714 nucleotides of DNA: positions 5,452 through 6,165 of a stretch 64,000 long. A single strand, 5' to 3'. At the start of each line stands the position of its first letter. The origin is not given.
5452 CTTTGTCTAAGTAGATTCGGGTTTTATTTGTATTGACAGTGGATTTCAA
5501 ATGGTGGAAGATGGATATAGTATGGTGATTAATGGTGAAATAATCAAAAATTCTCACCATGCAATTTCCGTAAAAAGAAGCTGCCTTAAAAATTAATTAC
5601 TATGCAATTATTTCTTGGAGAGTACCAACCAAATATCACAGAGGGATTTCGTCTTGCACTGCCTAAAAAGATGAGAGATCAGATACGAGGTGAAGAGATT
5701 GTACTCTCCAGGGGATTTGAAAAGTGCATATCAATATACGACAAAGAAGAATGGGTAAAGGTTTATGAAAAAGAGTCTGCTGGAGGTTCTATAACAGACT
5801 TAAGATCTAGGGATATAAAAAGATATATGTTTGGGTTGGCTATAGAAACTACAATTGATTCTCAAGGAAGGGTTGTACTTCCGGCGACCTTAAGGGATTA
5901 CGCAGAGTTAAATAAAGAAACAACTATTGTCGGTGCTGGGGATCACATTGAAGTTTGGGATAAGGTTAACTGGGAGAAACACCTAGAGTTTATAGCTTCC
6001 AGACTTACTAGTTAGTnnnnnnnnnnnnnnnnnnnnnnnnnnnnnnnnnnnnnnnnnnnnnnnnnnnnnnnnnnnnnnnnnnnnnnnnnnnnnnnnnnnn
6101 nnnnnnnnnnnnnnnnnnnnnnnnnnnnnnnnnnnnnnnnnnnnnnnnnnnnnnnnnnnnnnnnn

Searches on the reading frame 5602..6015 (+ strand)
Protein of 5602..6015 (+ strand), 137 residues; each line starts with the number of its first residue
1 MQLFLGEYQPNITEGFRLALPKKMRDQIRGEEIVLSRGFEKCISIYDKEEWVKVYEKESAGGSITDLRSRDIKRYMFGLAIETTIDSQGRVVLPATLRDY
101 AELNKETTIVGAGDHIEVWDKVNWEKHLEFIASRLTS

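Call 55: find_related_loci(query=window:5602-6015:+, collection=metagenome_contigs, flank=1500)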
Query window:5602-6015:+ (137 aa) in metagenome_contigs; peptide patterns used: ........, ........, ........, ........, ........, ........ (x = any residue, [..] = any of these).
181 stretches matched a pattern; 66 encode a relative of the query (tblastn E <= 1e-3); 66 distinct loci.
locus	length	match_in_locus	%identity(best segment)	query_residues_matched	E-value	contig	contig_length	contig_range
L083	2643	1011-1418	61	1-137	5e-59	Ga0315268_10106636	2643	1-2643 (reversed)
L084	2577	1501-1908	61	1-137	9e-59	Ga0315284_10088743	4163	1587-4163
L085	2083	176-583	61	1-137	3e-58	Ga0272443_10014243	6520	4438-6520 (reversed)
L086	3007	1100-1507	61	1-137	1e-57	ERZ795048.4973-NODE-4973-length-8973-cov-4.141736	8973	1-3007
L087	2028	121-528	61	1-137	9e-58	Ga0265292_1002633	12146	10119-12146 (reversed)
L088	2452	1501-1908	61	1-137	2e-57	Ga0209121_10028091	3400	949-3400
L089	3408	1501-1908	59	1-137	2e-57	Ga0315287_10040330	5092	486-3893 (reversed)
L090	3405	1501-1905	61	1-136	2e-57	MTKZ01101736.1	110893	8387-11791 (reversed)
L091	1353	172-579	59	1-137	2e-59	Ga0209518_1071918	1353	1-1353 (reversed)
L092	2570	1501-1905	59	1-136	3e-57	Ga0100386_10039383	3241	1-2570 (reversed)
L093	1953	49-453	59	1-136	2e-57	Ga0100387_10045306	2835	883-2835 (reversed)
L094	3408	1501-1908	59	1-137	4e-57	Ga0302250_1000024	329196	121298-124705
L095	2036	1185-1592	60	1-137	9e-58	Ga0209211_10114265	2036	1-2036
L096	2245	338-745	61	1-137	7e-57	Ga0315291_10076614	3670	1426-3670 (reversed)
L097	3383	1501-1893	61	1-132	3e-56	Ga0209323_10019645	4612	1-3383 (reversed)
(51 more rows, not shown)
